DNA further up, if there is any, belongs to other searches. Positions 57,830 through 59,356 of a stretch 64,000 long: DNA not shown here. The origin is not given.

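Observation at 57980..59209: M20 protein with a remodelled metal site: candidate missing ureide enzyme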

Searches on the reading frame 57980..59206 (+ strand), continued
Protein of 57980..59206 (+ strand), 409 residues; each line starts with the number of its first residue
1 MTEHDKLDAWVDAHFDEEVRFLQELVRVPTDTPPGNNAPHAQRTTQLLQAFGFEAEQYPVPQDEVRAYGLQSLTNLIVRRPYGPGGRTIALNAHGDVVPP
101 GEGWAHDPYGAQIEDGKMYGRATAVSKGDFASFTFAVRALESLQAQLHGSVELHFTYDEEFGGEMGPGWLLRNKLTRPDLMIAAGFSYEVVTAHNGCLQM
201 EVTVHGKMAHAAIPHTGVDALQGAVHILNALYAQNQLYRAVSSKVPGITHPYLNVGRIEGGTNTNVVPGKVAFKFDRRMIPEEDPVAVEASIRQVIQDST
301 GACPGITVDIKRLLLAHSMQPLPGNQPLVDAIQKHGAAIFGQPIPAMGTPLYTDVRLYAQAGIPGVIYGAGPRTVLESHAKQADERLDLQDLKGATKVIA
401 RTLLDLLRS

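Call 6: find_homologous_proteins(query=window:57980-59206:+, max_evalue=1e-10)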
Query window:57980-59206:+ (409 aa): 8000 proteins with E <= 1e-10 among 8000 candidates; the best 120 are listed.
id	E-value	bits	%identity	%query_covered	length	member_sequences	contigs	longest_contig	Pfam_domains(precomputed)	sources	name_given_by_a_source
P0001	3.1e-276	934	100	100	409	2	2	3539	PF01546.34,PF07687.20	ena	-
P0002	1.5e-237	807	86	100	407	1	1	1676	PF01546.34,PF07687.20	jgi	jgi:succinyl-diaminopimelate desuccinylase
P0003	2.2e-237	806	85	100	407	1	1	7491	PF01546.34,PF07687.20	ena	-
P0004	3.2e-237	805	86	100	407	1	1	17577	PF01546.34,PF07687.20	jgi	jgi:succinyl-diaminopimelate desuccinylase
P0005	4.1e-237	805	86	100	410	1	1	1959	PF01546.34,PF07687.20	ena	-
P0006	6.0e-237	805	86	100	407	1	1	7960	PF01546.34,PF07687.20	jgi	jgi:succinyl-diaminopimelate desuccinylase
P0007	7.7e-237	804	86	100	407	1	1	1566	PF01546.34,PF07687.20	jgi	jgi:succinyl-diaminopimelate desuccinylase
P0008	1.5e-236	803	86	100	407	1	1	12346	PF01546.34,PF07687.20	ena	-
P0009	6.5e-236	801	85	100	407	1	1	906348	PF01546.34,PF07687.20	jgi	jgi:succinyl-diaminopimelate desuccinylase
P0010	1.3e-234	797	85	100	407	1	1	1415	PF01546.34,PF07687.20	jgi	jgi:succinyl-diaminopimelate desuccinylase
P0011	1.5e-234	797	85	100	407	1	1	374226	PF01546.34,PF07687.20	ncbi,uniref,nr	ncbi:M20 family metallopeptidase [Caenimonas soli]|uniref:M20 family metallopeptidase n=1 Tax=Caenim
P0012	5.1e-234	795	85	100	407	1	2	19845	PF01546.34,PF07687.20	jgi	-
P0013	6.3e-234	795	84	100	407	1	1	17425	PF01546.34,PF07687.20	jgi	jgi:succinyl-diaminopimelate desuccinylase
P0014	6.8e-234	794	84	99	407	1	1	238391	PF01546.34,PF07687.20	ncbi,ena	-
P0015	8.5e-234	794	84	100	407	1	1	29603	PF01546.34,PF07687.20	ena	-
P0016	2.8e-233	792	84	100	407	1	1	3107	PF01546.34,PF07687.20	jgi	jgi:succinyl-diaminopimelate desuccinylase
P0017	4.1e-233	792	84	100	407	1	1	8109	PF01546.34,PF07687.20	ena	-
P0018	4.1e-233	792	85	100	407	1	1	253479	PF01546.34,PF07687.20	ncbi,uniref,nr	ncbi:ArgE/DapE family deacylase [Ramlibacter sp. WS9]|uniref:M20 family metallopeptidase n=1 Tax=Ram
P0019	7.3e-233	791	84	100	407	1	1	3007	PF01546.34,PF07687.20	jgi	jgi:succinyl-diaminopimelate desuccinylase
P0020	1.1e-232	790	84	100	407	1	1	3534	PF01546.34,PF07687.20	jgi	jgi:succinyl-diaminopimelate desuccinylase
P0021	1.6e-232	790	83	100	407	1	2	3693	PF01546.34,PF07687.20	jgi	-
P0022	2.5e-232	789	84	100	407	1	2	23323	PF01546.34,PF07687.20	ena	-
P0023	3.4e-232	789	85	100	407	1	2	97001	PF01546.34,PF07687.20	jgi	jgi:succinyl-diaminopimelate desuccinylase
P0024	4.2e-232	789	84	100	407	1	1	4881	PF01546.34,PF07687.20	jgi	jgi:succinyl-diaminopimelate desuccinylase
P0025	4.8e-232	788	84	100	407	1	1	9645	PF01546.34,PF07687.20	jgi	jgi:succinyl-diaminopimelate desuccinylase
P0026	6.4e-232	788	83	100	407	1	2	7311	PF01546.34,PF07687.20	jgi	jgi:succinyl-diaminopimelate desuccinylase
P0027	8.0e-232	788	84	100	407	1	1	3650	PF01546.34,PF07687.20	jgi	jgi:succinyl-diaminopimelate desuccinylase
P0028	8.4e-232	788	84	100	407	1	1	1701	PF01546.34,PF07687.20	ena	-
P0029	9.2e-232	787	83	100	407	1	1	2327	PF01546.34,PF07687.20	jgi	-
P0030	1.2e-231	787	84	100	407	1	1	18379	PF01546.34,PF07687.20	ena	-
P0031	1.4e-231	787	83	100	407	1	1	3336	PF01546.34,PF07687.20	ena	-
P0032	1.4e-231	787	84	100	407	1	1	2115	PF01546.34,PF07687.20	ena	-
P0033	1.7e-231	787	83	100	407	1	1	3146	PF01546.34,PF07687.20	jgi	jgi:succinyl-diaminopimelate desuccinylase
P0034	2.1e-231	786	83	100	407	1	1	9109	PF01546.34,PF07687.20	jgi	-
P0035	2.7e-231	786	84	100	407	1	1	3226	PF01546.34,PF07687.20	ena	-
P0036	4.1e-231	785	83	100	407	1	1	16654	PF01546.34,PF07687.20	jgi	jgi:acetylornithine deacetylase/succinyl-diaminopimelate desuccinylase family protein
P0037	4.4e-231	785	83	100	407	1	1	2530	PF01546.34,PF07687.20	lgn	-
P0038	5.2e-231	785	83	100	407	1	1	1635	PF01546.34,PF07687.20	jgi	jgi:succinyl-diaminopimelate desuccinylase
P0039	5.6e-231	785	84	100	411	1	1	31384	PF01546.34,PF07687.20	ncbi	-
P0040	7.2e-231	784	83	100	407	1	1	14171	PF01546.34,PF07687.20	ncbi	-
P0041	8.8e-231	784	83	100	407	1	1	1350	PF01546.34,PF07687.20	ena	-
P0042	9.2e-231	784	84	100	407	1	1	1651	PF01546.34,PF07687.20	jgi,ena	-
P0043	9.4e-231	784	84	100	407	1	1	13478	PF01546.34,PF07687.20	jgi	jgi:succinyl-diaminopimelate desuccinylase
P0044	9.5e-231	784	82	100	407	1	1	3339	PF01546.34,PF07687.20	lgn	-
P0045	1.1e-230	784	83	100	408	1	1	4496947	PF01546.34,PF07687.20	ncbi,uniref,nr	ncbi:M20 family metallopeptidase [Caenimonas aquaedulcis]|uniref:Probable succinyl-diaminopimelate d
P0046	2.1e-230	783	83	100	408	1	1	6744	PF01546.34,PF07687.20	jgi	jgi:succinyl-diaminopimelate desuccinylase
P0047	2.3e-230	783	83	100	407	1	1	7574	PF01546.34,PF07687.20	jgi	jgi:acetylornithine deacetylase/succinyl-diaminopimelate desuccinylase family protein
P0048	2.6e-230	783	83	100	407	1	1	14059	PF01546.34,PF07687.20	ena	-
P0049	2.9e-230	783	83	100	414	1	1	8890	PF01546.34,PF07687.20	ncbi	-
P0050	3.8e-230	782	83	100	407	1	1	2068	PF01546.34,PF07687.20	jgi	jgi:succinyl-diaminopimelate desuccinylase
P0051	3.8e-230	782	82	100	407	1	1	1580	PF01546.34,PF07687.20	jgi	jgi:acetylornithine deacetylase/succinyl-diaminopimelate desuccinylase family protein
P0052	5.1e-230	782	84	98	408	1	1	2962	PF01546.34,PF07687.20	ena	-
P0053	5.1e-230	782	84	98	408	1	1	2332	PF01546.34,PF07687.20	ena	-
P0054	5.3e-230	782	83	100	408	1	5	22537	PF01546.34,PF07687.20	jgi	jgi:succinyl-diaminopimelate desuccinylase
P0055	5.5e-230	782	83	100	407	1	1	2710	PF01546.34,PF07687.20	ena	-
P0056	6.8e-230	781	83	100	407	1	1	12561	PF01546.34,PF07687.20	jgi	-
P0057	6.9e-230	781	84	100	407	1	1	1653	PF01546.34,PF07687.20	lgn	-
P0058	8.5e-230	781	84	100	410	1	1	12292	PF01546.34,PF07687.20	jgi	jgi:acetylornithine deacetylase/succinyl-diaminopimelate desuccinylase family protein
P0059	9.1e-230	781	82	100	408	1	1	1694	PF01546.34,PF07687.20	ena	-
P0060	9.1e-230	781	82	99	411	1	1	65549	PF01546.34,PF07687.20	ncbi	ncbi:MAG: ArgE/DapE family deacylase [Pseudomonadota bacterium]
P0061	1.0e-229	781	84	100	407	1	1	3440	PF01546.34,PF07687.20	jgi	jgi:succinyl-diaminopimelate desuccinylase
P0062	1.1e-229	781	83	100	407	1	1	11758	PF01546.34,PF07687.20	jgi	jgi:succinyl-diaminopimelate desuccinylase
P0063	1.2e-229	780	83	100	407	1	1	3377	PF01546.34,PF07687.20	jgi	jgi:acetylornithine deacetylase/succinyl-diaminopimelate desuccinylase family protein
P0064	1.2e-229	780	84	99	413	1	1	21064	PF01546.34,PF07687.20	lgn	-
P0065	1.4e-229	780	83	100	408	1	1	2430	PF01546.34,PF07687.20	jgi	jgi:succinyl-diaminopimelate desuccinylase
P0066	1.5e-229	780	83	100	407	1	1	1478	PF01546.34,PF07687.20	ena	-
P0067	1.5e-229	780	83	100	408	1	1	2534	PF01546.34,PF07687.20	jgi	jgi:succinyl-diaminopimelate desuccinylase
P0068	1.5e-229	780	84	100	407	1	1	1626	PF01546.34,PF07687.20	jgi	-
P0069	1.9e-229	780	84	100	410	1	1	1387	PF01546.34,PF07687.20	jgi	jgi:acetylornithine deacetylase/succinyl-diaminopimelate desuccinylase family protein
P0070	1.9e-229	780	83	99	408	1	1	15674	PF01546.34,PF07687.20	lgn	-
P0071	1.9e-229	780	83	100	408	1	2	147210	PF01546.34,PF07687.20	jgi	jgi:succinyl-diaminopimelate desuccinylase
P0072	2.0e-229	780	83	100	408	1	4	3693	PF01546.34,PF07687.20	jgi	jgi:succinyl-diaminopimelate desuccinylase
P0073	2.1e-229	780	82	100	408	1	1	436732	PF01546.34,PF07687.20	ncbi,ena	-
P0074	2.4e-229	779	83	100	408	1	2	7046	PF01546.34,PF07687.20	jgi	jgi:succinyl-diaminopimelate desuccinylase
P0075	2.8e-229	779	83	100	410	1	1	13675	PF01546.34,PF07687.20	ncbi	ncbi:MAG: ArgE/DapE family deacylase [Pseudomonadota bacterium]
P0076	2.9e-229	779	83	100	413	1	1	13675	PF01546.34,PF07687.20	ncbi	-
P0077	3.4e-229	779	83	100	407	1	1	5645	PF01546.34,PF07687.20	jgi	-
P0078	3.5e-229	779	83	100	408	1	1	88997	PF01546.34,PF07687.20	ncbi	ncbi:MAG: ArgE/DapE family deacylase [Pseudomonadota bacterium]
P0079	4.0e-229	779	84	100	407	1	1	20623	PF01546.34,PF07687.20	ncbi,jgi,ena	-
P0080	5.0e-229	778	83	100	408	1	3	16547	PF01546.34,PF07687.20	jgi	jgi:succinyl-diaminopimelate desuccinylase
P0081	5.0e-229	778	83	100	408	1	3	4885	PF01546.34,PF07687.20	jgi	jgi:succinyl-diaminopimelate desuccinylase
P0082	5.6e-229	778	83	100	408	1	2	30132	PF01546.34,PF07687.20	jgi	jgi:succinyl-diaminopimelate desuccinylase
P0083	5.8e-229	778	83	100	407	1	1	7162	PF01546.34,PF07687.20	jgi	jgi:acetylornithine deacetylase/succinyl-diaminopimelate desuccinylase family protein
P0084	5.8e-229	778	83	100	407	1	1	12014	PF01546.34,PF07687.20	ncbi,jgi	ncbi:MAG TPA: ArgE/DapE family deacylase [Polaromonas sp.]|jgi:acetylornithine deacetylase/succinyl-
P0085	5.8e-229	778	83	100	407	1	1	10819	PF01546.34,PF07687.20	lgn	-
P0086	6.6e-229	778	83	100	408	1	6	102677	PF01546.34,PF07687.20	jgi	jgi:succinyl-diaminopimelate desuccinylase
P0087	8.0e-229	778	82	100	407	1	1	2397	PF01546.34,PF07687.20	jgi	jgi:succinyl-diaminopimelate desuccinylase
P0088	8.8e-229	778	84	98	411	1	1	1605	PF01546.34,PF07687.20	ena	-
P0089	1.0e-228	777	84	100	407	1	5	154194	PF01546.34,PF07687.20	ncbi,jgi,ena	jgi:acetylornithine deacetylase/succinyl-diaminopimelate desuccinylase family protein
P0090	1.1e-228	777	83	100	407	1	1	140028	PF01546.34,PF07687.20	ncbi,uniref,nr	ncbi:ArgE/DapE family deacylase [uncultured Ramlibacter sp.]|uniref:M20 family metallopeptidase n=1 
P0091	1.1e-228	777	83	100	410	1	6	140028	PF01546.34,PF07687.20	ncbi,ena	-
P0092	1.1e-228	777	82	99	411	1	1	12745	PF01546.34,PF07687.20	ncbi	-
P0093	1.3e-228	777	83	100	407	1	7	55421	PF01546.34,PF07687.20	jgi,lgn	jgi:succinyl-diaminopimelate desuccinylase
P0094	1.3e-228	777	83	100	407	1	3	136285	PF01546.34,PF07687.20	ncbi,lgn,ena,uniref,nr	ncbi:M20/M25/M40 family metallo-hydrolase [Polaromonas sp. C04]|uniref:M20 family metallopeptidase n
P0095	1.4e-228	777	83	100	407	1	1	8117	PF01546.34,PF07687.20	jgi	jgi:succinyl-diaminopimelate desuccinylase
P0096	1.4e-228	777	83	100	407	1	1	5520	PF01546.34,PF07687.20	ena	-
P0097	1.4e-228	777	83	100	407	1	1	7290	PF01546.34,PF07687.20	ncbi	-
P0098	1.5e-228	777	83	100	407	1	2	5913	PF01546.34,PF07687.20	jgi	jgi:succinyl-diaminopimelate desuccinylase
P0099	1.6e-228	777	84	100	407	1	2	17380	PF01546.34,PF07687.20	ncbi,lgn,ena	-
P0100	1.7e-228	777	84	99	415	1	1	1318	PF01546.34,PF07687.20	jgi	jgi:succinyl-diaminopimelate desuccinylase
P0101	1.8e-228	777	82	100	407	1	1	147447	PF01546.34,PF07687.20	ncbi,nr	ncbi:MAG: ArgE/DapE family deacylase [Ramlibacter sp.]|nr:ArgE/DapE family deacylase [Ramlibacter sp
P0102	1.8e-228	777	83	100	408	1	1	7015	PF01546.34,PF07687.20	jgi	jgi:succinyl-diaminopimelate desuccinylase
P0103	2.0e-228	776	82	100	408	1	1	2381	PF01546.34,PF07687.20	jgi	jgi:acetylornithine deacetylase/succinyl-diaminopimelate desuccinylase family protein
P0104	2.3e-228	776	82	99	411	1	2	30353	PF01546.34,PF07687.20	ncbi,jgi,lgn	jgi:succinyl-diaminopimelate desuccinylase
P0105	2.4e-228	776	83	100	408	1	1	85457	PF01546.34,PF07687.20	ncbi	-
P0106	2.4e-228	776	83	100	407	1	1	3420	PF01546.34,PF07687.20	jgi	-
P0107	2.4e-228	776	82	100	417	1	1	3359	PF01546.34,PF07687.20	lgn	-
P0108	2.5e-228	776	83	100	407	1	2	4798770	PF01546.34,PF07687.20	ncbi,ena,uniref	ncbi:M20 family metallopeptidase [Polaromonas sp.]|uniref:M20 family metallopeptidase n=1 Tax=Polaro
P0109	2.6e-228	776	84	100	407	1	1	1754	PF01546.34,PF07687.20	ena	-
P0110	2.6e-228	776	83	100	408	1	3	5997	PF01546.34,PF07687.20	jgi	jgi:succinyl-diaminopimelate desuccinylase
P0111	2.7e-228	776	84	100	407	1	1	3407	PF01546.34,PF07687.20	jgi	jgi:acetylornithine deacetylase/succinyl-diaminopimelate desuccinylase family protein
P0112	3.0e-228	776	84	100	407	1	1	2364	PF01546.34,PF07687.20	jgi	-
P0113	3.6e-228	776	83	100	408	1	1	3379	PF01546.34,PF07687.20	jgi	jgi:succinyl-diaminopimelate desuccinylase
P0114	3.9e-228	775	82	100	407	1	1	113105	PF01546.34,PF07687.20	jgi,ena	-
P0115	3.9e-228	775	84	100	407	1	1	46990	PF01546.34,PF07687.20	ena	-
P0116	4.1e-228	775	83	100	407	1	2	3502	PF01546.34,PF07687.20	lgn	-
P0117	4.1e-228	775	82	100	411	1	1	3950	PF01546.34,PF07687.20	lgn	-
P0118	4.4e-228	775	82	100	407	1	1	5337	PF01546.34,PF07687.20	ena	-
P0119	4.7e-228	775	82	100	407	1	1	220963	PF01546.34,PF07687.20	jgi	jgi:acetylornithine deacetylase/succinyl-diaminopimelate desuccinylase family protein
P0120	5.2e-228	775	82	99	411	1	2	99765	PF01546.34,PF07687.20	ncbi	-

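Call 7: find_encoding_contigs(protein=window:57980-59206:+, flank=10000, max_places=4)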
Protein window:57980-59206:+ (409 aa): 7 contigs read that carry it; 4 places shown.
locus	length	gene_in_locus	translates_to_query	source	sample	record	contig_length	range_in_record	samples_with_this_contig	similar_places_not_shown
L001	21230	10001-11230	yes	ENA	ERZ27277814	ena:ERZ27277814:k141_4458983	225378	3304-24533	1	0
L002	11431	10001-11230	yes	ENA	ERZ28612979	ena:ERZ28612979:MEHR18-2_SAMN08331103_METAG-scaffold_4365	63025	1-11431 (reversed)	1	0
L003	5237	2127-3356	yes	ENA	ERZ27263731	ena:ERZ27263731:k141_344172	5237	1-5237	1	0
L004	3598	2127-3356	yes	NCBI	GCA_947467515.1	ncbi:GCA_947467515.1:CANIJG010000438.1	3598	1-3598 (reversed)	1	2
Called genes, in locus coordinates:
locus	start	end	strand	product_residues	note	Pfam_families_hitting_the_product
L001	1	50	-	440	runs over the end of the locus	PF13660:DUF4147, PF05161:MOFRL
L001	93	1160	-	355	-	PF00180:Iso_dh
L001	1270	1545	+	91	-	PF02604:PhdYeFM_antitox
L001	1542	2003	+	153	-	PF01850:PIN (weak), PF10130:PIN_2 (faint), PF13470:PIN_3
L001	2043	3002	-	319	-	PF03401:TctC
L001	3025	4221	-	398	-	PF06181:Urate_ox_N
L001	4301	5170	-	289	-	PF02625:XdhC_CoxI, PF13478:XdhC_C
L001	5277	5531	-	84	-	-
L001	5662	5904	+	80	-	-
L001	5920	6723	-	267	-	PF05050:Methyltransf_21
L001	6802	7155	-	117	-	PF00576:Transthyretin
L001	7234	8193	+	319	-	PF01522:Polysacc_deac_1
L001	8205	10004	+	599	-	PF09349:OHCU_decarbox, PF01546:Peptidase_M20, PF07687:M20_dimer (weak)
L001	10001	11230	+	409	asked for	PF01546:Peptidase_M20, PF07687:M20_dimer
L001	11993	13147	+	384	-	PF00355:Rieske (weak), PF00848:Ring_hydroxyl_A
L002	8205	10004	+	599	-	PF09349:OHCU_decarbox, PF01546:Peptidase_M20, PF07687:M20_dimer (weak)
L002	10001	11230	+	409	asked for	PF01546:Peptidase_M20, PF07687:M20_dimer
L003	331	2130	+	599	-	PF09349:OHCU_decarbox, PF01546:Peptidase_M20, PF07687:M20_dimer (weak)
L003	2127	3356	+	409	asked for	PF01546:Peptidase_M20, PF07687:M20_dimer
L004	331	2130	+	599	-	PF09349:OHCU_decarbox, PF01546:Peptidase_M20, PF07687:M20_dimer (weak)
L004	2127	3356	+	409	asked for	PF01546:Peptidase_M20, PF07687:M20_dimer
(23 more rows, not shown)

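Call 16: search_protein_representatives(protein=window:57980-59206:+)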
Query: 409 residues. Proteins with E-value up to 0.001 (for the whole library): 14996; up to 1e-10: 5558; up to 1e-30: 540. The best 150 are listed.
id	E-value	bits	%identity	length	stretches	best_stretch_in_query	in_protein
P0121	5.5e-156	536.2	74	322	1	5-319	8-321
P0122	4.3e-141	487.2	76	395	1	6-284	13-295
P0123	3.9e-131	454.4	53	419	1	8-407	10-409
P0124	3.2e-129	448.1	74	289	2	223-407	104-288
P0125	5.5e-126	437.4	74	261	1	1-258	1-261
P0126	4.8e-122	424.4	80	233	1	71-300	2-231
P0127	5.7e-116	404.4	77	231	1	181-408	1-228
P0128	2.2e-106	372.8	62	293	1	7-293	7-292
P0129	1.4e-101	357.0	79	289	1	71-271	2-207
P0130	1.8e-98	346.8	53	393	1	7-323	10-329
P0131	1.1e-94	334.3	58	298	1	15-274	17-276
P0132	6.6e-92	325.2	40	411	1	13-403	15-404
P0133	1.4e-90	320.8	41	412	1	14-401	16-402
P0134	5.7e-86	305.6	69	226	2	151-296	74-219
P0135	7.8e-86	305.2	39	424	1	7-408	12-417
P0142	2.3e-82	293.7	39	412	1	7-408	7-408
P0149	1.7e-77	277.7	38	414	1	5-403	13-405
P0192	2.0e-61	224.8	34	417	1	9-404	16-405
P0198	8.1e-60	219.5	33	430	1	7-408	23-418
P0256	5.0e-48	180.7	32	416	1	13-406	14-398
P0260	8.2e-48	180.0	34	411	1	16-406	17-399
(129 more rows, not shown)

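Call 24: find_related_loci(query=A2, collection=genome_contigs, flank=10000)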
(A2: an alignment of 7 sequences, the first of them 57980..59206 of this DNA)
Query A2 (409 aa) in genome_contigs; peptide patterns used: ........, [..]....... (x = any residue, [..] = any of these).
599 stretches matched a pattern (row limit reached: there are more); 589 encode a relative of the query (tblastn E <= 1e-3); the best 80 are kept; 80 distinct loci.
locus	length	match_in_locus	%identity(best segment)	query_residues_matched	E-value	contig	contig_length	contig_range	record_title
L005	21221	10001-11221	83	1-408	0e+0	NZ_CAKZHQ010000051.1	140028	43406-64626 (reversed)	MAG: uncultured Ramlibacter sp. isolate ERR2114811_bin.2_CONCOCT_v1.1_MAG ERZ1034369.24, whole genome shotgun sequence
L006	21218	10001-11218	83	1-407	0e+0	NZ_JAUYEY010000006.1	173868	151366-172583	MAG: Polaromonas sp. isolate C21_concoct.bin.69 C21_k141_226556, whole genome shotgun sequence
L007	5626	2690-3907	82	1-407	0e+0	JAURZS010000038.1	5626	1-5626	MAG: Burkholderiaceae bacterium isolate E6_concoct.bin.201_sub E6_k141_82123, whole genome shotgun sequence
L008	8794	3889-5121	81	1-408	0e+0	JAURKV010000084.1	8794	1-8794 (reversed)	MAG: Ramlibacter sp. isolate SFB_Fresh_Co_96 k141_1680099, whole genome shotgun sequence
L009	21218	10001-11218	81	1-407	0e+0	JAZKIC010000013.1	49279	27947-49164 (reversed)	MAG: Pseudomonadota bacterium isolate ADI_DC_SW_02_SPN_11032020-bin005_1 DCSW02SPN_B005_1_000000000013, whole genome sho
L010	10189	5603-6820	82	1-407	0e+0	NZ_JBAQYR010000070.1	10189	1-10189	MAG: Polaromonas sp. isolate MFD06263_ilm_asm_bin10 k127_67389, whole genome shotgun sequence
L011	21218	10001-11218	82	1-407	0e+0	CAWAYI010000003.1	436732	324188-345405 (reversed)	MAG: uncultured beta proteobacterium isolate MFD05674.bin.2.67 genome assembly, contig: contig_32541, whole genome shotg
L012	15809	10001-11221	79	1-407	0e+0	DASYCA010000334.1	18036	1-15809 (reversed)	MAG TPA_asm: Burkholderiaceae bacterium isolate SMAG_U4921 k141_973475, whole genome shotgun sequence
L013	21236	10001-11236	80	2-407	0e+0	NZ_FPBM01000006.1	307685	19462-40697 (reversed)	Polaromonas sp. YR568, whole genome shotgun sequence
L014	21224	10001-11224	81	2-407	0e+0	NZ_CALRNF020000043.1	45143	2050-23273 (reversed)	MAG: Polaromonas sp. YR568 isolate JJ-LAS318-81-2-m1-bin307 JJ-LAS318-81-C102, whole genome shotgun sequence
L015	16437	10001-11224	80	1-408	0e+0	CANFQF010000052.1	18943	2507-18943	MAG: Comamonadaceae bacterium isolate Jr-14may18-205 genome assembly, contig: Jr-14may18-C4488, whole genome shotgun seq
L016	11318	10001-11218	80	1-407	0e+0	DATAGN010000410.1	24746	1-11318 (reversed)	MAG TPA_asm: Ramlibacter sp. isolate SMAG_U6830 k141_14552, whole genome shotgun sequence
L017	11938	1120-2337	79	1-407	0e+0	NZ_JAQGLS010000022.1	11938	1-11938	MAG: Ramlibacter sp. isolate RYN_541 scaffold_375522, whole genome shotgun sequence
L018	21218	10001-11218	80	2-407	0e+0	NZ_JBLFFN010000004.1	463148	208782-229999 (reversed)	Variovorax sp. DT-64 NODE_4_length_463148_cov_199.662527, whole genome shotgun sequence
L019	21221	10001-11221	79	1-407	0e+0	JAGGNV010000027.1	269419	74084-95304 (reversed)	Variovorax paradoxus strain ISL-79 ISL79_28, whole genome shotgun sequence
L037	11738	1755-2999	78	1-407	0e+0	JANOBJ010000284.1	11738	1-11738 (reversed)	MAG: Betaproteobacteria bacterium isolate VAR_18_metabat_159 VAR_18_k141_3781508, whole genome shotgun sequence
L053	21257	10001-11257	76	1-409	0e+0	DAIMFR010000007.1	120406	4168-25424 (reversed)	MAG TPA_asm: Rubrivivax sp. isolate CTOTU2301 NODE_58_length_120406_cov_13.904978, whole genome shotgun sequence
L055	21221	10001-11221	77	2-408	0e+0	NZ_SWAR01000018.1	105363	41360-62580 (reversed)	Methylibium rhizosphaerae strain C1-9 scaffold_17, whole genome shotgun sequence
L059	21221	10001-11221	76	1-407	0e+0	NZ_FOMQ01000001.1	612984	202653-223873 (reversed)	Paracidovorax konjaci strain DSM 7481, whole genome shotgun sequence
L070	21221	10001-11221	77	7-408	0e+0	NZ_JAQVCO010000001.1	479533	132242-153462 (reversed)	MAG: Aquabacterium sp. isolate STD2_90 NODE_7_length_479533_cov_8.598278_Sandtown_D2, whole genome shotgun sequence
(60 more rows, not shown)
